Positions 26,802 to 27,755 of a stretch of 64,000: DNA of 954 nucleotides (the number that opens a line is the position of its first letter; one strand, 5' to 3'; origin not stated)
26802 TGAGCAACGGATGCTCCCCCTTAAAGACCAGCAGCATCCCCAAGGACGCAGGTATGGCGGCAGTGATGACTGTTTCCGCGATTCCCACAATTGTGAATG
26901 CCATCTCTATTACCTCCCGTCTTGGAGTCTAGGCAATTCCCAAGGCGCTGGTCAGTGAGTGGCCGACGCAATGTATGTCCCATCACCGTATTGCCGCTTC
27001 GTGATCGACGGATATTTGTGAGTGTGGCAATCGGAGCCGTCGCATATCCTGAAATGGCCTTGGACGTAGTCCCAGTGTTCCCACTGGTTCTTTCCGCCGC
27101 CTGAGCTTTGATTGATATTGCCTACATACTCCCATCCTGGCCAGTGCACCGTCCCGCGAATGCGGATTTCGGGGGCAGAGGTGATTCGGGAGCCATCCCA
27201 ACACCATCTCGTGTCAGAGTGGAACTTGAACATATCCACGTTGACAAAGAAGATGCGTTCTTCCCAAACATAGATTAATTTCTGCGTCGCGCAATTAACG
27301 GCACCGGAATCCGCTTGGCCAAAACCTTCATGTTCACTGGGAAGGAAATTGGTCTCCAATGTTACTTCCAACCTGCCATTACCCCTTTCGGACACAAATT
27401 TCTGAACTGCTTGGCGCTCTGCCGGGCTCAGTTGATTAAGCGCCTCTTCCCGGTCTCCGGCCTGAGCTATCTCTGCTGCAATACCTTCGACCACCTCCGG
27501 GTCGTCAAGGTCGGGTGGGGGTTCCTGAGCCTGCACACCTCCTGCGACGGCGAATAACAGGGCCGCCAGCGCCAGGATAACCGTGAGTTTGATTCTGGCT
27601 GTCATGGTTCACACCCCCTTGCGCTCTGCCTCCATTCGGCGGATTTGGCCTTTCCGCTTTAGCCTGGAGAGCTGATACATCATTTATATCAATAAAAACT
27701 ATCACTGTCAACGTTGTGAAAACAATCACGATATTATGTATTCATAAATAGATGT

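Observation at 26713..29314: Uncharacterised two-gene module (secreted Cys-containing protein plus 2-TM mini-protein) present in several copies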

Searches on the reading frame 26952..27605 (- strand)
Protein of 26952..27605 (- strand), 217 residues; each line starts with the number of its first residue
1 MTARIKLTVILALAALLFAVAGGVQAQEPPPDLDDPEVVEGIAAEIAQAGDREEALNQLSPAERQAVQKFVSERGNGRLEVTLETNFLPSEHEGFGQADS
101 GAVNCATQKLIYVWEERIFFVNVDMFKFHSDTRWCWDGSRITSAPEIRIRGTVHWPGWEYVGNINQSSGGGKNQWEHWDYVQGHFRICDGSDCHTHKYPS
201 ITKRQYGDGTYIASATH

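Call 4: search_protein_families(library=pfam, proteins=[window:26952-27605:-], max_evalue=0.1)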
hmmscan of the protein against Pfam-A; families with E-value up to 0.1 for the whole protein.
window:26952-27605:- (217 aa): 0 families

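Call 7: find_homologous_proteins(query=window:26952-27605:-, max_evalue=0.01)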
Query window:26952-27605:- (217 aa): 6 proteins with E <= 0.01 among 450 candidates.
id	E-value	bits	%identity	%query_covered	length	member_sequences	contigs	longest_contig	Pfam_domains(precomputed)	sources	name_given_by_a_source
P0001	7.5e-148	508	100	100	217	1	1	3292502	-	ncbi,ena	-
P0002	8.2e-89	315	64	100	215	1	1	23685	-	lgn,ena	-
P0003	1.9e-82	294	64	93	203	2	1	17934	-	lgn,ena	-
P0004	6.8e-67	244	73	64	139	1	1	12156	-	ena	-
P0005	1.1e-31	128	41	87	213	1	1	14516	-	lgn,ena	-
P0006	3.3e-20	91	39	73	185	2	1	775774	-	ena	-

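Call 10: find_encoding_contigs(protein=P0001, flank=3000, max_places=3)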
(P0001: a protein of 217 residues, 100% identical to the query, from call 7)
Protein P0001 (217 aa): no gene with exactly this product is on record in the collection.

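Call 11: find_encoding_contigs(protein=P0006, flank=8000, max_places=3)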
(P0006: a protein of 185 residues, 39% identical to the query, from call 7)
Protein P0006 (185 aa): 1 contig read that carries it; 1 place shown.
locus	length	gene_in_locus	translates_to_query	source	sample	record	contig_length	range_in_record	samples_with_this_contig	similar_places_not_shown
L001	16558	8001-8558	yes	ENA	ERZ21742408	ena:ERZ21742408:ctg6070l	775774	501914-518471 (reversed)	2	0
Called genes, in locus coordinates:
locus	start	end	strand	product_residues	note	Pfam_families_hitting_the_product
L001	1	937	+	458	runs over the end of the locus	PF12390:Se-cys_synth_N, PF03841:SelA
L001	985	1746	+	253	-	PF00561:Abhydrolase_1 (faint), PF12697:Abhydrolase_6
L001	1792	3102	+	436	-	-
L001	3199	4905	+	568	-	-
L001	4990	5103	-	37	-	-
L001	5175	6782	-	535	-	PF00118:Cpn60_TCP1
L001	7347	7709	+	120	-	-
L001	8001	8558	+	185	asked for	-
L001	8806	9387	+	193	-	-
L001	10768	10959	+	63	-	-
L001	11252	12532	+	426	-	PF27218:MJ0043_C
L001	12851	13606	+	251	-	PF00583:Acetyltransf_1, PF13673:Acetyltransf_10, PF13508:Acetyltransf_7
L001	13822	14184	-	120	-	-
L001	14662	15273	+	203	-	PF01121:CoaE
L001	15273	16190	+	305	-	PF07728:AAA_5, PF08406:CbbQ_C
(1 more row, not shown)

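Call 12: find_encoding_contigs(protein=P0002, flank=8000, max_places=3)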
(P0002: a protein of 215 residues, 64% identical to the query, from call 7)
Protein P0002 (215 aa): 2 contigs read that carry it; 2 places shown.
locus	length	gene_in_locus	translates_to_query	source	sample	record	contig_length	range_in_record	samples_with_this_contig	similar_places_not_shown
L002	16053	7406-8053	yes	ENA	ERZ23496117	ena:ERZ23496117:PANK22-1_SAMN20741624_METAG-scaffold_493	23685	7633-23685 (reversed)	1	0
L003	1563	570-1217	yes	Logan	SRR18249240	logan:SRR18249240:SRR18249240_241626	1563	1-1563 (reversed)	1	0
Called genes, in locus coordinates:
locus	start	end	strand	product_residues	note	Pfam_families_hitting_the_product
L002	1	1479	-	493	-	?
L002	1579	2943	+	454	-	PF12390:Se-cys_synth_N, PF03841:SelA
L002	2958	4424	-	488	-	PF02384:N6_Mtase, PF07669:Eco57I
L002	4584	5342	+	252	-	PF00561:Abhydrolase_1 (faint), PF12697:Abhydrolase_6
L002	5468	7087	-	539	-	PF00118:Cpn60_TCP1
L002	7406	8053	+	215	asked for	-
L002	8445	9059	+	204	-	-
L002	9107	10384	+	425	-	PF27218:MJ0043_C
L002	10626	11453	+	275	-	PF13673:Acetyltransf_10, PF00583:Acetyltransf_1, PF13508:Acetyltransf_7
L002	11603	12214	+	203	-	PF01121:CoaE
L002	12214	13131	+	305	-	PF07728:AAA_5, PF08406:CbbQ_C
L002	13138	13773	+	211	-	PF00293:NUDIX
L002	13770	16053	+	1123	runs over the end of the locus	PF13519:VWA_2 (faint), PF00092:VWA (weak)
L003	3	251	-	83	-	?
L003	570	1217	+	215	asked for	-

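Call 13: find_encoding_contigs(protein=P0005, flank=8000, max_places=3)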
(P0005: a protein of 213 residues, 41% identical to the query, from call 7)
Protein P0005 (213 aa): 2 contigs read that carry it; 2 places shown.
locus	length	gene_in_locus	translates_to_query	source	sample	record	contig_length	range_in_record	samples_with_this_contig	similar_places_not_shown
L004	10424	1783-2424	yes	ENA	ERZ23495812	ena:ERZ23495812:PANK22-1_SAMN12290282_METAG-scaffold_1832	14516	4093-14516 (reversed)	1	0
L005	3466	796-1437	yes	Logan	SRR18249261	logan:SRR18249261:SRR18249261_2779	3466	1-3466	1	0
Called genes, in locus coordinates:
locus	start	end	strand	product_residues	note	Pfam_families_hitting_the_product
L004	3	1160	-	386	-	?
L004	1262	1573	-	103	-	PF00166:Cpn10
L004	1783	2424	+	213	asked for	-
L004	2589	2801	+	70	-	-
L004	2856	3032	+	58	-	-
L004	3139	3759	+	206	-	-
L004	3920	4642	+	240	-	PF00583:Acetyltransf_1, PF13508:Acetyltransf_7, PF13673:Acetyltransf_10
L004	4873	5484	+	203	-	PF01121:CoaE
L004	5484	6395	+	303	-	PF07728:AAA_5, PF08406:CbbQ_C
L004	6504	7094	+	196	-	PF00293:NUDIX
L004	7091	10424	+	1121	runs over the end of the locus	PF00092:VWA (weak)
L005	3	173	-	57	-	?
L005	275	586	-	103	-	PF00166:Cpn10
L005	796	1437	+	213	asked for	-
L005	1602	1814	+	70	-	-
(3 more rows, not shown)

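Call 23: find_related_loci(query=A1, collection=genome_contigs, flank=8000)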
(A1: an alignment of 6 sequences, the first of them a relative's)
Query A1 (217 aa) in genome_contigs; peptide patterns used: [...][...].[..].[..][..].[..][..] (x = any residue, [..] = any of these).
53 stretches matched a pattern, but none encodes a relative of the query by tblastn (E <= 1e-3).
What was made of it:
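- Tried and rejected: The window's own species is therefore not among the GTDB representatives (call 23).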

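Call 24: search_protein_families(library=ncbifam, proteins=[window:26952-27605:-], max_evalue=0.1)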
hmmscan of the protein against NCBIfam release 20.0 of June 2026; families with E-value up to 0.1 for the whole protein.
window:26952-27605:- (217 aa): 0 families

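Call 27: predict_structure(alignment_id=A1)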
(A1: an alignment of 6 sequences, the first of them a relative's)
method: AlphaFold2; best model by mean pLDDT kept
length: 217 residues; sequences in the alignment: 6
mean_pLDDT: 79.2   pTM: 0.68
mean pLDDT of the five models: 79.2, 77.1, 74.7, 65.1, 60.2
residues with pLDDT >= 90: 85; 70-90: 78; 50-70: 22; < 50: 32
segments of 3 or more residues with pLDDT < 50: 1-4, 16-26, 87-100
pLDDT, mean of each block of 10 residues (from residue 1): 49 50 54 89 89 90 87 69 55 40 84 84 88 91 92 91 93 95 89 88 92 85
secondary structure, 60 per line:
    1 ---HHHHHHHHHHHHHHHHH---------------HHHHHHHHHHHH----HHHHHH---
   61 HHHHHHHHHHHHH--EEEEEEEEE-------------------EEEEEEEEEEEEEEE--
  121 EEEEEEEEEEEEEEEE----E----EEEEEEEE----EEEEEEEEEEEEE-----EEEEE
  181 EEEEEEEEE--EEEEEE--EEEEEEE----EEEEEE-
elements in order: H4-20 H36-47 H52-57 H61-73 E76-84 E104-118 E121-136 E146-153 E158-170 E176-189 E192-197 E200-206 E211-216

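Call 30: fold_search(model_id=the predicted structure, library=pdb)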
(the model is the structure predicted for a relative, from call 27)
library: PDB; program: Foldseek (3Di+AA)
matches with E <= 10: 768; with E <= 0.001: 0
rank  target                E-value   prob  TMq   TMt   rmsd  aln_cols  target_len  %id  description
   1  6hpv                  2.4e-02  0.28  0.19  0.15  23.2       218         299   10  Crystal structure of mouse fetuin-B (released 2019-02-20)
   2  4k15_A                2.8e-02  0.85  0.25  0.35  14.6       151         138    7  2.75 Angstrom Crystal Structure of Hypothetical Protein lmo2686 from Listeria monocytogenes EGD-e (released 2013-04-17)
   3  2bo9_B                3.5e-02  0.21  0.17  0.17  19.3       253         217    9  Human carboxypeptidase A4 in complex with human latexin. (released 2005-04-15)
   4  8tvi_A                4.1e-02  0.25  0.17  0.09  28.9       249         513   10  Langya Virus G glycoprotein (LayV G) with stabilizing mutations (released 2024-05-01)
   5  4k15_B                6.3e-02  0.63  0.25  0.36  18.1       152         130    6  2.75 Angstrom Crystal Structure of Hypothetical Protein lmo2686 from Listeria monocytogenes EGD-e (released 2013-04-17)
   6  6ht9_D                8.2e-02  0.16  0.19  0.15  21.5       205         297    9  Mouse fetuin-B in complex with crayfish astacin (released 2019-03-13)
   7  4k15_C                9.6e-02  0.47  0.23  0.33  18.4       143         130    6  2.75 Angstrom Crystal Structure of Hypothetical Protein lmo2686 from Listeria monocytogenes EGD-e (released 2013-04-17)
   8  8vwp_A                1.1e-01  0.15  0.16  0.09  27.5       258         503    9  Langya Virus attachment (G) glycoprotein with K85L/L86K mutation (released 2024-05-01)
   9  9qd0_A                1.1e-01  0.20  0.15  0.08  18.3       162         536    9  Structure of Beilong paramyxovirus receptor binding protein (released 2025-11-19)
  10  9qd1_A                1.3e-01  0.14  0.15  0.10  18.1       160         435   11  Structure of J paramyxovirus virus receptor binding protein (released 2025-11-19)
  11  5ly6                  1.5e-01  0.03  0.09  0.05  30.0       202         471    7  CryoEM structure of the membrane pore complex of Pneumolysin at 4.5A (released 2017-04-05)
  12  5nqw_B                1.8e-01  0.05  0.11  0.11  21.5       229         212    6  IgE-Fc in complex with single domain antibody 026 (released 2018-01-17)
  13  4wrn_B                1.8e-01  0.05  0.12  0.06  26.8       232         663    9  Crystal structure of the polymerization region of human uromodulin/Tamm-Horsfall protein (released 2016-01-27)
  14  3kny                  1.9e-01  0.25  0.16  0.18  16.2       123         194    9  Crystal structure of a two domain protein with unknown function (bt_3535) from bacteroides thetaiotaomicron vpi-5482 at  (released 2009-12-01)
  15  9qd0_B                1.9e-01  0.16  0.15  0.08  18.0       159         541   11  Structure of Beilong paramyxovirus receptor binding protein (released 2025-11-19)
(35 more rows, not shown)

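Call 34: search_protein_families(library=pfam, alignment_id=A3, max_evalue=0.01)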
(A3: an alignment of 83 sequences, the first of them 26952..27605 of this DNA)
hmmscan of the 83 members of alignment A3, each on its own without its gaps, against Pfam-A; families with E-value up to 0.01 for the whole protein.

A. member 1, window:26952-27605:- (217 aa): 0 families

B. families by the number of members that match (of 83 scanned): 4 families
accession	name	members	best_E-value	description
PF10518.14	TAT_signal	2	8.8e-05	TAT (twin-arginine translocation) pathway signal sequence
PF09534.15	Trp_oprn_chp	1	0.00023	Tryptophan-associated transmembrane protein (Trp_oprn_chp)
PF10577.15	FAM171A1-2-B_N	1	0.0075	FAM171A1/A2/B, N-terminal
PF09675.16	Chlamy_scaf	1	0.0081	Chlamydia-phage Chp2 scaffold (Chlamy_scaf)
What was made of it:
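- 2 of 83 members scanned carry a Pfam TAT signal (call 34).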

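Call 37: find_related_loci(query=A4, collection=genome_contigs, flank=6000)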
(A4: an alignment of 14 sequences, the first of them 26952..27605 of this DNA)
Query A4 (217 aa) in genome_contigs; peptide patterns used: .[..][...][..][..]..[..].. (x = any residue, [..] = any of these).
19 stretches matched a pattern; 10 encode a relative of the query (tblastn E <= 1e-3); 10 distinct loci.
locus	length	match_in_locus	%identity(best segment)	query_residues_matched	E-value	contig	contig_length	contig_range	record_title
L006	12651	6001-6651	37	1-216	2e-38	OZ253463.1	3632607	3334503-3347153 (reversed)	MAG: Chloroflexota bacterium isolate 29d2856e-e75a-4040-aa7f-32dfb5fb0cd3 genome assembly, chromosome: 1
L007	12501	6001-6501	41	31-210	2e-37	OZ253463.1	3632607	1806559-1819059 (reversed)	MAG: Chloroflexota bacterium isolate 29d2856e-e75a-4040-aa7f-32dfb5fb0cd3 genome assembly, chromosome: 1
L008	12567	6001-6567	38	9-209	2e-35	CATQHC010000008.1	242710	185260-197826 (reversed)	MAG: Chloroflexota bacterium isolate 11a6ff70-42c8-4f36-b917-3d1cb5cddc1f genome assembly, contig: contig_8, whole genom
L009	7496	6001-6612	34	1-210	5e-34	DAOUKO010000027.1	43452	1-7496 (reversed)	MAG TPA_asm: Dehalococcoidia bacterium isolate S7_336 k113_1380097, whole genome shotgun sequence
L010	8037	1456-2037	35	10-211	1e-31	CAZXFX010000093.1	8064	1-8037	MAG TPA_asm: uncultured Dehalococcoidia bacterium isolate SRP109090_co2_147 genome assembly, contig: NODE_13687_length_8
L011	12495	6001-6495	38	39-210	1e-28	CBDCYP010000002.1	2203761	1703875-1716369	MAG: Dehalococcoidia bacterium isolate 06e8d7b6-4dd8-4511-a8b9-2df4b96a342a genome assembly, contig: contig_2, whole gen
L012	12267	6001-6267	51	124-210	1e-26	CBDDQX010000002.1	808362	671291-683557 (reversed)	MAG: Dehalococcoidia bacterium isolate 8444951f-8005-4b54-b322-73b6ad57e0fa genome assembly, contig: contig_2, whole gen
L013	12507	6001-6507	35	38-209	2e-25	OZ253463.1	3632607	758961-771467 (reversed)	MAG: Chloroflexota bacterium isolate 29d2856e-e75a-4040-aa7f-32dfb5fb0cd3 genome assembly, chromosome: 1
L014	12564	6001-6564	31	3-209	3e-24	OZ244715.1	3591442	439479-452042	MAG: Dehalococcoidia bacterium isolate 2a03d168-6b0a-4ce5-99cd-548ba5eaeb18 genome assembly, chromosome: 1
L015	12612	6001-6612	32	5-209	2e-23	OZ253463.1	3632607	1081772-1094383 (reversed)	MAG: Chloroflexota bacterium isolate 29d2856e-e75a-4040-aa7f-32dfb5fb0cd3 genome assembly, chromosome: 1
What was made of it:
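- On RdhA/RdhB anchor pairs: Genome OZ253463.1 has at least 4 copies (call 37).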

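Call 43: find_homologous_proteins(query=A3, max_evalue=0.001)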
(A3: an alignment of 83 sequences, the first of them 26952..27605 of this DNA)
Query A3 (83 sequences) (217 aa, profile of the alignment): 8 proteins with E <= 0.001 among 8000 candidates.
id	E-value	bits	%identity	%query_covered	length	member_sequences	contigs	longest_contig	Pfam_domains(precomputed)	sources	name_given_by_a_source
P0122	1.2e-61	226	30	43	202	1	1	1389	-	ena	-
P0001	5.0e-60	221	100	100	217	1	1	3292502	-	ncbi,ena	-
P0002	7.6e-60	221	64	100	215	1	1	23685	-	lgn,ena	-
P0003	3.6e-59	218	64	93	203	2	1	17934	-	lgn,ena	-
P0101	1.0e-41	161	26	93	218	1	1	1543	-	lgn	-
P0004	4.4e-40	156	73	64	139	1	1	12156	-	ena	-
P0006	4.0e-15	74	39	73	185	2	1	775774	-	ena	-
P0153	1.0e-10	60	50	48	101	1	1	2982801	-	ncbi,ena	-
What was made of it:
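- Tried and rejected: The word-indexed search with the 83-sequence profile returned only 8 proteins, so it added little (call 43).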

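Call 47: predict_structure(alignment_id=A5)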
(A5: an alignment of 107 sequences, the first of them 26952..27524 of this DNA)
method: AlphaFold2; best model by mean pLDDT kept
length: 190 residues; sequences in the alignment: 107
mean_pLDDT: 90.1   pTM: 0.71
mean pLDDT of the five models: 90.1, 90.1, 89.9, 89.1, 88.6
residues with pLDDT >= 90: 137; 70-90: 35; 50-70: 18; < 50: 0
segments of 3 or more residues with pLDDT < 50: none
pLDDT, mean of each block of 10 residues (from residue 1): 92 91 89 95 76 74 63 81 93 88 97 97 95 98 98 98 95 97 94
secondary structure, 60 per line:
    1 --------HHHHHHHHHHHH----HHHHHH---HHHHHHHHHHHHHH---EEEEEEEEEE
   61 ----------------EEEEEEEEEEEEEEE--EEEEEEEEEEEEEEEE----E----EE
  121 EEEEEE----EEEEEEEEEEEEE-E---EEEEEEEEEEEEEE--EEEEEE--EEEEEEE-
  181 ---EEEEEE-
elements in order: H9-20 H25-30 H34-47 E51-60 E77-91 E94-109 E119-126 E131-143 E149-162 E165-170 E173-179 E184-189
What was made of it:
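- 26952..27605 (-): Exported B-type protein, 217 aa, intact. It has a Sec-type signal peptide (likely cleavage VQA|QE, by eye), a three-helix region and a ~115-aa four-Cys beta domain. AF2 pLDDT is 90.1 (call 47).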

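Call 49: fold_search(model_id=the predicted structure, library=pdb)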
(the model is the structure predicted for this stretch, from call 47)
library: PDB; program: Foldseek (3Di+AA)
matches with E <= 10: 907; with E <= 0.001: 0
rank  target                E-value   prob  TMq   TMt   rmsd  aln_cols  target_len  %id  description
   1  1sr9_B                4.4e-02  0.25  0.17  0.08  13.6       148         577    9  Crystal Structure of LeuA from Mycobacterium tuberculosis (released 2004-05-18)
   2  4k15_C                4.9e-02  0.77  0.28  0.37  10.2       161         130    6  2.75 Angstrom Crystal Structure of Hypothetical Protein lmo2686 from Listeria monocytogenes EGD-e (released 2013-04-17)
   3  6hpv                  4.9e-02  0.28  0.23  0.16  22.5       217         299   10  Crystal structure of mouse fetuin-B (released 2019-02-20)
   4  4k15_B                6.8e-02  0.57  0.21  0.28  15.8       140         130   10  2.75 Angstrom Crystal Structure of Hypothetical Protein lmo2686 from Listeria monocytogenes EGD-e (released 2013-04-17)
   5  6ht9_D                7.6e-02  0.15  0.21  0.15  23.7       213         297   11  Mouse fetuin-B in complex with crayfish astacin (released 2019-03-13)
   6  2bo9_B                8.4e-02  0.18  0.19  0.17  18.6       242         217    8  Human carboxypeptidase A4 in complex with human latexin. (released 2005-04-15)
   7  8tvi_A                9.4e-02  0.25  0.19  0.09  19.1       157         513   10  Langya Virus G glycoprotein (LayV G) with stabilizing mutations (released 2024-05-01)
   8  4k15_A                1.0e-01  0.66  0.28  0.35  13.9       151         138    5  2.75 Angstrom Crystal Structure of Hypothetical Protein lmo2686 from Listeria monocytogenes EGD-e (released 2013-04-17)
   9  3kny                  1.4e-01  0.93  0.31  0.30   4.5        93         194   11  Crystal structure of a two domain protein with unknown function (bt_3535) from bacteroides thetaiotaomicron vpi-5482 at  (released 2009-12-01)
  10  9qd0_A                1.5e-01  0.15  0.17  0.09  18.2       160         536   10  Structure of Beilong paramyxovirus receptor binding protein (released 2025-11-19)
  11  8xps_A                1.9e-01  0.16  0.19  0.11  17.4       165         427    8  Structure of Nipah virus Bangladesh string G protein ectodomain monomer bound to single-domain antibody n425 at 3.22 A (released 2024-09-18)
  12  4uf7_A                2.0e-01  0.15  0.17  0.10  14.5       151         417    5  Ghanaian henipavirus (Gh-M74a) attachment glycoprotein in complex with human ephrinB2 (released 2015-04-01)
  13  7nvr_d                2.0e-01  0.09  0.18  0.09  23.8       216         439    4  Human Mediator with RNA Polymerase II Pre-initiation complex (released 2021-05-05)
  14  3h9y_B                2.2e-01  0.06  0.12  0.11  23.2       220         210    6  Crystal structure of the IgE-Fc3-4 domains (released 2009-09-08)
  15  5nqw_B                2.3e-01  0.06  0.12  0.11  22.0       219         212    8  IgE-Fc in complex with single domain antibody 026 (released 2018-01-17)
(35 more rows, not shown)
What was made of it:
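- The model has long beta hairpins, and pore-forming toxins appear among the non-significant Foldseek hits (calls 47, 49).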

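Call 53: list_cluster_members(proteins=[P0001, P0008, P0012, P0065, P0115, P0130, P0044, P0013, P0153, P0007])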
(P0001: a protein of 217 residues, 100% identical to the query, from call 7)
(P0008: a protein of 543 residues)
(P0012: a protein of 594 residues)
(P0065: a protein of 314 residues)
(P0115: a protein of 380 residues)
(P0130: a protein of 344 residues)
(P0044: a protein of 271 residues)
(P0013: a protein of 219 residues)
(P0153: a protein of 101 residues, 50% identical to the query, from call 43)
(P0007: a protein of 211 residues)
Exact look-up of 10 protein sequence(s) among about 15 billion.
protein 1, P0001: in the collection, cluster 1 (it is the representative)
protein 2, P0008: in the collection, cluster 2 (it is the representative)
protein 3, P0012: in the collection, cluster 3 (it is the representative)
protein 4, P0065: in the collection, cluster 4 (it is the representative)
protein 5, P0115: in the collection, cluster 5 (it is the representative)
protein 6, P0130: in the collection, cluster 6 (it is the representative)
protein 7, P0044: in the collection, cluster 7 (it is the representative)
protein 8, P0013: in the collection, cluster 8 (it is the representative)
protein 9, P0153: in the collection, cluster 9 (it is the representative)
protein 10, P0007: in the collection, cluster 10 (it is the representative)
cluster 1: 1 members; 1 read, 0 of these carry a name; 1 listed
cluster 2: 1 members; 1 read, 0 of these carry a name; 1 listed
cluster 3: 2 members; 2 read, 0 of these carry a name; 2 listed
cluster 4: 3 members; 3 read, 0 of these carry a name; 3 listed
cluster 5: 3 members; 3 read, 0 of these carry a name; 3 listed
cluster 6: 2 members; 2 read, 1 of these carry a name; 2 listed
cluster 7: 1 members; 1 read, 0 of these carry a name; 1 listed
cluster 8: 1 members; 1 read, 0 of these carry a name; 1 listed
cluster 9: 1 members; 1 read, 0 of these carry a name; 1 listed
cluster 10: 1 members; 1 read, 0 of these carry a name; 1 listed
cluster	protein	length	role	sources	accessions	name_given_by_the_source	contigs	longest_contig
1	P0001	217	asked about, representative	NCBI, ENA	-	-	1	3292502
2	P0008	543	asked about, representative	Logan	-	-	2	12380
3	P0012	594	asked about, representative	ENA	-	-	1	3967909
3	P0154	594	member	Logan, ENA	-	-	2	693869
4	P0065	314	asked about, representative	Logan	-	-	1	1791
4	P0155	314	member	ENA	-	-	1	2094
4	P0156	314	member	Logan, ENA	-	-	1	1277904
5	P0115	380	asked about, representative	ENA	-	-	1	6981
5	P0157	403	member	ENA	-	-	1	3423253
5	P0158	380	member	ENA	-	-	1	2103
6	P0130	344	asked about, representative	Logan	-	-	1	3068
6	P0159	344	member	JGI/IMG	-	hypothetical protein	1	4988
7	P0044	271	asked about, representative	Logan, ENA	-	-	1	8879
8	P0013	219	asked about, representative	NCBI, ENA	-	-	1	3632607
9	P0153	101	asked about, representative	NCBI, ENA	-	-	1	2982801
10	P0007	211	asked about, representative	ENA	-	-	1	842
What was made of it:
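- P0012 lies on a 3.97-Mb contig (call 53).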

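Call 58: fold_search(model_id=the predicted structure, library=viral)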
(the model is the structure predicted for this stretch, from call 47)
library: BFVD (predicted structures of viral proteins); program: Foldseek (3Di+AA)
matches with E <= 10: 851; with E <= 0.001: 0
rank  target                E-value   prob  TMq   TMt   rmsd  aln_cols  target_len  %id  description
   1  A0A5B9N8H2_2          9.1e-03  0.28  0.16  0.04  29.0       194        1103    9  (no name in the UniProt tables at hand)
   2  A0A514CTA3            1.9e-02  0.54  0.16  0.16  12.8       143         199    9  Uncharacterized protein [Achromobacter phage Motura]
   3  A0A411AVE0            2.0e-02  0.38  0.19  0.13  19.3       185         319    6  (no name in the UniProt tables at hand)
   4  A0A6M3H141            2.5e-02  0.41  0.22  0.04  22.4       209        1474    6  (no name in the UniProt tables at hand)
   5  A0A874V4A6            3.0e-02  0.54  0.18  0.15  10.9       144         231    6  (no name in the UniProt tables at hand)
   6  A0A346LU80            3.1e-02  0.10  0.13  0.12  20.2       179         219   12  Uncharacterized protein [Sulfolobus filamentous virus 1]
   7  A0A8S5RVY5            4.6e-02  0.23  0.21  0.11  21.9       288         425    9  Conjugal transfer protein [Siphoviridae sp. ctHip2]
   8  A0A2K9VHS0            5.1e-02  0.35  0.25  0.13  16.8       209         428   11  Tail fiber protein [Pseudomonas phage Littlefix]
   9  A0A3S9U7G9            6.0e-02  0.25  0.19  0.05  19.4       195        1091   10  (no name in the UniProt tables at hand)
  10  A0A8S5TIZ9            6.0e-02  0.10  0.14  0.13  27.8       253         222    8  Uncharacterized protein [Myoviridae sp. ct9dX1]
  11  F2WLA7                7.0e-02  0.44  0.26  0.36  10.3       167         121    8  Uncharacterized protein [Lausannevirus]
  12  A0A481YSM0            7.4e-02  0.20  0.24  0.24  12.7       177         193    8  Uncharacterized protein [Marseillevirus LCMAC101]
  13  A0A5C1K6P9            8.7e-02  0.08  0.11  0.07  18.3       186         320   10  Uncharacterized protein [Pseudomonas phage vB_PaeM_PS119XW]
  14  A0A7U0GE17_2          9.1e-02  0.28  0.26  0.07  18.2       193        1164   10  (no name in the UniProt tables at hand)
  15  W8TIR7                9.6e-02  0.25  0.19  0.08  20.1       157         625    8  Attachment glycoprotein [Mojiang virus]
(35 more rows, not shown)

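Call 63: search_protein_families(library=pfam, proteins=[L002:8445-9059:+], max_evalue=1)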
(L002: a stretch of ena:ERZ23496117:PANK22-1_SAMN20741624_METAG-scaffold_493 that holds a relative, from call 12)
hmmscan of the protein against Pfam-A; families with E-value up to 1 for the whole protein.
L002:8445-9059:+ (204 aa): 2 families
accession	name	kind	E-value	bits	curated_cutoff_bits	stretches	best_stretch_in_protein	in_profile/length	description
PF19381.4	DUF5956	-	0.036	14.7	24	0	143-200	19-76/100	Family of unknown function (DUF5956)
PF13600.11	DUF4140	-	0.14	13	27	0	73-135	33-91/98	N-terminal domain of unknown function (DUF4140)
